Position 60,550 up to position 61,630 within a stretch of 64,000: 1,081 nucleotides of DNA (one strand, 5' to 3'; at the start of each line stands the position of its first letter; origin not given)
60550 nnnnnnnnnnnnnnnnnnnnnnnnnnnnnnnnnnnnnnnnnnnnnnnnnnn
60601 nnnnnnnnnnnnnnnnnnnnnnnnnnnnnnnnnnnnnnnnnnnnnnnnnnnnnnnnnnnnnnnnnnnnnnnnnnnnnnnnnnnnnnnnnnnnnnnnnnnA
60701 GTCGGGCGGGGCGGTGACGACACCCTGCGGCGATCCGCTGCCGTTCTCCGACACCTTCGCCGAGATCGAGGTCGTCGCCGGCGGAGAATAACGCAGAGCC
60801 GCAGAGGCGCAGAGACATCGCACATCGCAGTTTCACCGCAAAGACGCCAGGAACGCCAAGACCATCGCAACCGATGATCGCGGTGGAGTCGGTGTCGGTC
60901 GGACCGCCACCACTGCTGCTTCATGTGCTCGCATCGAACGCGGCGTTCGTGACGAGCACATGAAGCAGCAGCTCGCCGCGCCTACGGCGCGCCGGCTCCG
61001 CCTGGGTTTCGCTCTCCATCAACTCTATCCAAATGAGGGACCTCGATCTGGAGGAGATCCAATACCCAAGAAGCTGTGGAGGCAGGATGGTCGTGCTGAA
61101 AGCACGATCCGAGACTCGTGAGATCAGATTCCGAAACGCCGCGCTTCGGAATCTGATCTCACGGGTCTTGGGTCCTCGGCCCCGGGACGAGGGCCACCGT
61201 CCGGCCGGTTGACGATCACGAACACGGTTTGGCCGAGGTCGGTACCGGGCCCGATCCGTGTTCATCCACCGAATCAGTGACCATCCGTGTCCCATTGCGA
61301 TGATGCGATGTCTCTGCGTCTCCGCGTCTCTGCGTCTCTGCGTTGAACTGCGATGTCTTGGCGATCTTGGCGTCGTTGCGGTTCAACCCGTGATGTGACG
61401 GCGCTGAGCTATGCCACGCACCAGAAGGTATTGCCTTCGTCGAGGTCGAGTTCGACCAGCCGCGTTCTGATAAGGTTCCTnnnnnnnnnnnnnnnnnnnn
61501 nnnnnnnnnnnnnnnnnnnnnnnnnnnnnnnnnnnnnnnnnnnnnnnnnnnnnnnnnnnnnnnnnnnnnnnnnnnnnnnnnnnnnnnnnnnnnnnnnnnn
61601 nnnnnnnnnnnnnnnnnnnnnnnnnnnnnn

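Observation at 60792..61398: E600 hairpin stems differ between copies but stay self-complementary, while flanks and loops are conserved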

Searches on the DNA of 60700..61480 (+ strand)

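Call 18: search_rna_families(source=window, start=60700, end=61480, threshold=evalue, max_evalue=10)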
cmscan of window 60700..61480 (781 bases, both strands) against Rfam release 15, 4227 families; matches with E-value up to 10: 17.
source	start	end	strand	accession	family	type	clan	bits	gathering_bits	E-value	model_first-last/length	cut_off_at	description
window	61104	61176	+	RF03712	MIR6450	Gene; miRNA;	-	38.4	70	3.6e-06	1-107/107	no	MIR6450 microRNA precursor family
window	61109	61171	-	RF03248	MIR9772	Gene; miRNA;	-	33.1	64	0.00048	1-92/92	no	MIR9772 microRNA precursor family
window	61102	61181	+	RF03214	mir-769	Gene; miRNA;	-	29.5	57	0.0011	1-81/81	no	mir-769 microRNA precursor family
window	61108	61172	+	RF04209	MIR7533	Gene; miRNA;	-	29.2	230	0.00088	1-249/249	no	MIR7533 microRNA precursor family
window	61117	61161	-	RF03803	MIR1886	Gene; miRNA;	-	25.5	62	0.015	1-52/52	no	MIR1886 microRNA precursor family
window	61106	61174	+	RF03650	mir-1290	Gene; miRNA;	-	25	82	0.011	1-76/76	no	mir-1290 microRNA precursor family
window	61099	61177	-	RF03214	mir-769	Gene; miRNA;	-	24.9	57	0.019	1-81/81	no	mir-769 microRNA precursor family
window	60911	60972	+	RF03987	MIR6136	Gene; miRNA;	-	23.3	99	0.13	1-105/105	no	MIR6136 microRNA precursor family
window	60919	60965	-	RF03878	mir-B6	Gene; miRNA;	-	21.5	89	3.4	1-83/83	no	mir-B6 microRNA precursor family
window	60907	60978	-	RF00798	mir-49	Gene; miRNA;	-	21.4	60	0.14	1-74/74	no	mir-49 microRNA precursor family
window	61174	61256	+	RF04080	mir-762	Gene; miRNA;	-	19.4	80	6.5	1-75/75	no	mir-762 microRNA precursor family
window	61124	61186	+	RF02882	MH_s36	Gene; sRNA;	-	19.1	46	2.1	1-92/92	no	Mesorhizobail RNA 36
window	61183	61253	+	RF00776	mir-540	Gene; miRNA;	-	15.8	80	9.9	1-67/67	no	mir-540 microRNA precursor family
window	61186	61238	+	RF01273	sR34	Gene; snRNA; snoRNA; CD-box;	-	15.7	40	3.9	1-54/54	no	Small nucleolar RNA sR34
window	61313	61457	-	RF01884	LINC00901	Gene; lncRNA;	-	15.6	55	2.2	1-152/152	no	Non-coding RNA BC040587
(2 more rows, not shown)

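Call 57: search_dna_similar(query=window:60860-61260:+, collection=plasmids, mode=distant, max_rows=10)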
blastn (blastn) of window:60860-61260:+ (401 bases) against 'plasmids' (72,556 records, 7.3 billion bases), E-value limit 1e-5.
No match.

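Call 58: search_dna_similar(query=window:60860-61260:+, collection=phages, mode=distant, max_rows=10)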
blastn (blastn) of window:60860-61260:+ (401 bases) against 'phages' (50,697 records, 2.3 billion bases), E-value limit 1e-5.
No match.

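Call 61: build_rna_model(alignment_id=A3, structure=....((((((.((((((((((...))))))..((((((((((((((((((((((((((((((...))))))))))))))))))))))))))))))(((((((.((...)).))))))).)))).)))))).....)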
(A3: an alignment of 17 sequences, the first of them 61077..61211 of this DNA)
Model R1 built from alignment A3 (17 sequences, 135 columns); structure: as given.
model positions 135; base pairs 55; branch points 2; effective number of sequences 0.56; information 0.59 bits per position. Calibrated on 0.2 Mb of random sequence (short: E-values are rough).
structure used (alignment columns):
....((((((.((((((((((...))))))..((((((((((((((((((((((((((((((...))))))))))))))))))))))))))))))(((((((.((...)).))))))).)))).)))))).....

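Call 62: search_with_rna_model(model_id=R1, sources=[window, L001, L002, L003, L004, L005, L006, L007, L010, L011, L012, L014, L015, L016, L018, L019, L020, L021], max_evalue=10)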
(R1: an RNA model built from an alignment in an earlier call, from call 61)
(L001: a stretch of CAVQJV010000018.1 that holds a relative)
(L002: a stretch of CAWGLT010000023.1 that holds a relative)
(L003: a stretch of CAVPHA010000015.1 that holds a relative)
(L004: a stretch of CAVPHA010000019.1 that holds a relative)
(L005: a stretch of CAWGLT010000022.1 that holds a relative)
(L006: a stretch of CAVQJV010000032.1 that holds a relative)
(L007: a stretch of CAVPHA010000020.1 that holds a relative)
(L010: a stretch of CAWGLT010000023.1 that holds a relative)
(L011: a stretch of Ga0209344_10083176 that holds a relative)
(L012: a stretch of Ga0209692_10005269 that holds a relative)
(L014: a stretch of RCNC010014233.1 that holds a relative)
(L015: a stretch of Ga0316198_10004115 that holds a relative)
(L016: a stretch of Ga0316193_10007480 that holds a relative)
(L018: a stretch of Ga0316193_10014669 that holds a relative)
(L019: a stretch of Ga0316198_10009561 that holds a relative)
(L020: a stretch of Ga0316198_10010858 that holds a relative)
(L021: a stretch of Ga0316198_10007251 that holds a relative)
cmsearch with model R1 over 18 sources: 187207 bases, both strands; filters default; matches with E-value up to 10: 62.
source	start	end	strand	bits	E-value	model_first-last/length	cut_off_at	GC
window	63706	63840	-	154.7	3.6e-33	1-135/135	no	0.63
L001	259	393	+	153.3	7.3e-33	1-135/135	no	0.65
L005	6400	6534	-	152.5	1.2e-32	1-135/135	no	0.68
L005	4542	4676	-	151.1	2.4e-32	1-135/135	no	0.6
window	18452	18586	-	150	4.3e-32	1-135/135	no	0.63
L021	6583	6717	-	148.6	9.2e-32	1-135/135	no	0.68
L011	1531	1665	+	147.9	1.3e-31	1-135/135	no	0.62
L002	2626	2760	+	147.6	1.6e-31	1-135/135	no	0.61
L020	19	153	-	146.8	2.4e-31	1-135/135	no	0.67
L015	8223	8357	+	145.2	5.6e-31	1-135/135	no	0.66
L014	3356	3490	-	143.7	1.2e-30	1-135/135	no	0.64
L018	3799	3933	-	143.3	1.5e-30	1-135/135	no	0.64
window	61077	61211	+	142.9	1.9e-30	1-135/135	no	0.64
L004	1294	1426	+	142.6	2.2e-30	1-135/135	no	0.62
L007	5342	5476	+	132.8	4.1e-28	1-135/135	no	0.61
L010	1152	1286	+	131.8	7e-28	1-135/135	no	0.63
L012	331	464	+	123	7.4e-26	1-135/135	no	0.62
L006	2427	2557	+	92.6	7.8e-19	1-135/135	no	0.69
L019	5620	5739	-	91.5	1.4e-18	1-135/135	no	0.63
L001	258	392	-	66.2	9.9e-13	1-135/135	no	0.65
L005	6401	6535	+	65.1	1.8e-12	1-135/135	no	0.68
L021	6584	6718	+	65.1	1.8e-12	1-135/135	no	0.69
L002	2625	2759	-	65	1.9e-12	1-135/135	no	0.61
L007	5341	5475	-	62.5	7.1e-12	1-135/135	no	0.61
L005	4543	4677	+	61.4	1.3e-11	1-135/135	no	0.59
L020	20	154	+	60.5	2.1e-11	1-135/135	no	0.67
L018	4024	4156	+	59.8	3e-11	1-135/135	no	0.68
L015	8222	8356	-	59.5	3.4e-11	1-135/135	no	0.65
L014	3581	3710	+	59.2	4e-11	1-135/135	no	0.7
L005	4766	4895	+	57.4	1.1e-10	1-135/135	no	0.68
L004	1293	1425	-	56.4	1.8e-10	1-135/135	no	0.62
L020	231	360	+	55.7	2.7e-10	1-135/135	no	0.68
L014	3360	3495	+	54.4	5.3e-10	1-135/135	no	0.64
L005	6686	6815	+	53.8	7.1e-10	1-135/135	no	0.71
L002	2423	2552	-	53.3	9.4e-10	1-135/135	no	0.67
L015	7763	7892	-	51.3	2.7e-09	1-135/135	no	0.68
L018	3800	3934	+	51.3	2.7e-09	1-135/135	no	0.63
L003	7736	7865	+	51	3.3e-09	1-135/135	no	0.74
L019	5624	5741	+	50.1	5e-09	1-135/135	no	0.64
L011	1530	1664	-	50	5.4e-09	1-135/135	no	0.61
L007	5140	5269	-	43.3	1.9e-07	1-135/135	no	0.67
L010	950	1079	-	40.8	7e-07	1-135/135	no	0.72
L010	1151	1285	-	40.2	9.7e-07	1-135/135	no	0.63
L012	330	463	-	36.8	6.1e-06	1-135/135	no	0.62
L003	7612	7707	-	30.7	0.00016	1-135/135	no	0.59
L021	1232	1354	+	25.3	0.0028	1-135/135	no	0.57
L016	566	693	+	25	0.0032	1-135/135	no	0.62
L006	2426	2552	-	21.6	0.02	1-135/135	no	0.69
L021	1262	1327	-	21.2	0.024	37-91/135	no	0.58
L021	6807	6883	+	19.9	0.049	1-76/135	3'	0.7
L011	486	560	-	18.8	0.086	1-135/135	no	0.75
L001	7138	7225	-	12.4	2.6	1-135/135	no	0.74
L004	3455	3503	+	10.6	6.8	1-135/135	no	0.76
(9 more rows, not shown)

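Call 65: search_with_rna_model(model_id=R1, source=window, start=60840, end=61050, filters=off, max_evalue=10, show_alignments=2)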
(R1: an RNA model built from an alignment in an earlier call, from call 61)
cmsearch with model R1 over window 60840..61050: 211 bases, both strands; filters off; matches with E-value up to 10: 2.
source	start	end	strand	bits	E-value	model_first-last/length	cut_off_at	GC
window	60877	61006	-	55.1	4e-13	1-135/135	no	0.69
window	60879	61006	+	40.6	9.1e-10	1-135/135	no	0.7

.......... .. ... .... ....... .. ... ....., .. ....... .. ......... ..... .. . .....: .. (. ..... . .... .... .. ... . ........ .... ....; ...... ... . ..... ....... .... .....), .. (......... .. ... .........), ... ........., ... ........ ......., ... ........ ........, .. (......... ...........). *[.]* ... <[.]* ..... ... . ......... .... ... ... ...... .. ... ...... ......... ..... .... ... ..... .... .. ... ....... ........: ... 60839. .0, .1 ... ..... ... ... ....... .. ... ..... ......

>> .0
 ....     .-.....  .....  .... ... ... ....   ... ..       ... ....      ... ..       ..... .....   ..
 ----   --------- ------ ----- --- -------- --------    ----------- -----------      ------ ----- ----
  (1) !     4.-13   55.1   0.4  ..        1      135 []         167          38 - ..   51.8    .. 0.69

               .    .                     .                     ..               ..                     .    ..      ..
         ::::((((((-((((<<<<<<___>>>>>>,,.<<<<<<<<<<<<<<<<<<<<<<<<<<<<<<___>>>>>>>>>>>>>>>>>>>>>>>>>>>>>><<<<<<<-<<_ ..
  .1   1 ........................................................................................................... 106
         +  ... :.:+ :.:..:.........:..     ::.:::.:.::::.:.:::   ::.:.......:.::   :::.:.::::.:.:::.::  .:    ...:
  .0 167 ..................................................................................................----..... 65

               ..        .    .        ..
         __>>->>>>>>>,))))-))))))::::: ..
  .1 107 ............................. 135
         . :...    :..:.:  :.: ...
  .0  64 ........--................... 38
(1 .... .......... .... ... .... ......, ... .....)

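Call 78: search_with_rna_model(model_id=R1, sources=[L022, L023, L024, L025, L026, L027], max_evalue=0.01)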
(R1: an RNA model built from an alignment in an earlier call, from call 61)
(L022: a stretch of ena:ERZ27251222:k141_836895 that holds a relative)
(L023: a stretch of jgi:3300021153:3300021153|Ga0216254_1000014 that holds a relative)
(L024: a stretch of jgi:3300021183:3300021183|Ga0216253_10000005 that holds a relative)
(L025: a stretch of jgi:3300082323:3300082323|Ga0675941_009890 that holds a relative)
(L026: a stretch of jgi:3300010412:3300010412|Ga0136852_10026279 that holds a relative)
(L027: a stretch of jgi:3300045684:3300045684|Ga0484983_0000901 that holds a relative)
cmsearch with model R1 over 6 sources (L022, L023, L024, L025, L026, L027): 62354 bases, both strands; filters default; matches with E-value up to 0.01: 13.
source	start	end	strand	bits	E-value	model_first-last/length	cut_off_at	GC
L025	7258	7392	-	146.9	7.6e-32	1-135/135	no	0.64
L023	4612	4746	+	136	2.5e-29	1-135/135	no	0.63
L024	4612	4746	+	136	2.5e-29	1-135/135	no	0.63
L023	3100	3233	+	117.7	4.1e-25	1-135/135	no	0.63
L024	3100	3233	+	117.7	4.1e-25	1-135/135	no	0.63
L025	4788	4920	+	91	6.1e-19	1-135/135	no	0.59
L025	7259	7393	+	68.1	1.2e-13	1-135/135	no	0.64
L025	4791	4897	-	54.6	1.5e-10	1-135/135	no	0.6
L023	4611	4745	-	45.3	2.2e-08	1-135/135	no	0.63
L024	4611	4745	-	45.3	2.2e-08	1-135/135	no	0.63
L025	7465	7594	+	43.2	6.6e-08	1-135/135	no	0.7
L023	3095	3232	-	36.2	2.8e-06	1-135/135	no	0.62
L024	3095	3232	-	36.2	2.8e-06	1-135/135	no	0.62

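Call 94: search_with_rna_model(model_id=R1, sources=[L029, L030, L031, L032, L033], max_evalue=0.01)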
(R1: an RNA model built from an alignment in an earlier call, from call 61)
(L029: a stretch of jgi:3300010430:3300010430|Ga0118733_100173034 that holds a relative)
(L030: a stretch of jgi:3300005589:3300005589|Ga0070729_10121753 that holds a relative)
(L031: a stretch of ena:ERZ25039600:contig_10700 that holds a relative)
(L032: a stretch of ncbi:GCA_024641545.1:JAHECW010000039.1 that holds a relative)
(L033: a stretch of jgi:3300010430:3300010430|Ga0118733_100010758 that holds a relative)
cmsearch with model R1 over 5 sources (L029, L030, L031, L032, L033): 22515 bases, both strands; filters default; matches with E-value up to 0.01: 4.
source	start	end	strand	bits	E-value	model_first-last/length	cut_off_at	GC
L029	57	191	+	133.4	3.6e-29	1-135/135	no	0.69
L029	56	190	-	58.7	6.2e-12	1-135/135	no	0.68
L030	1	43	+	38.6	2.8e-07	93-135/135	5'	0.72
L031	2914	3005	+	21.3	0.0028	1-135/135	no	0.6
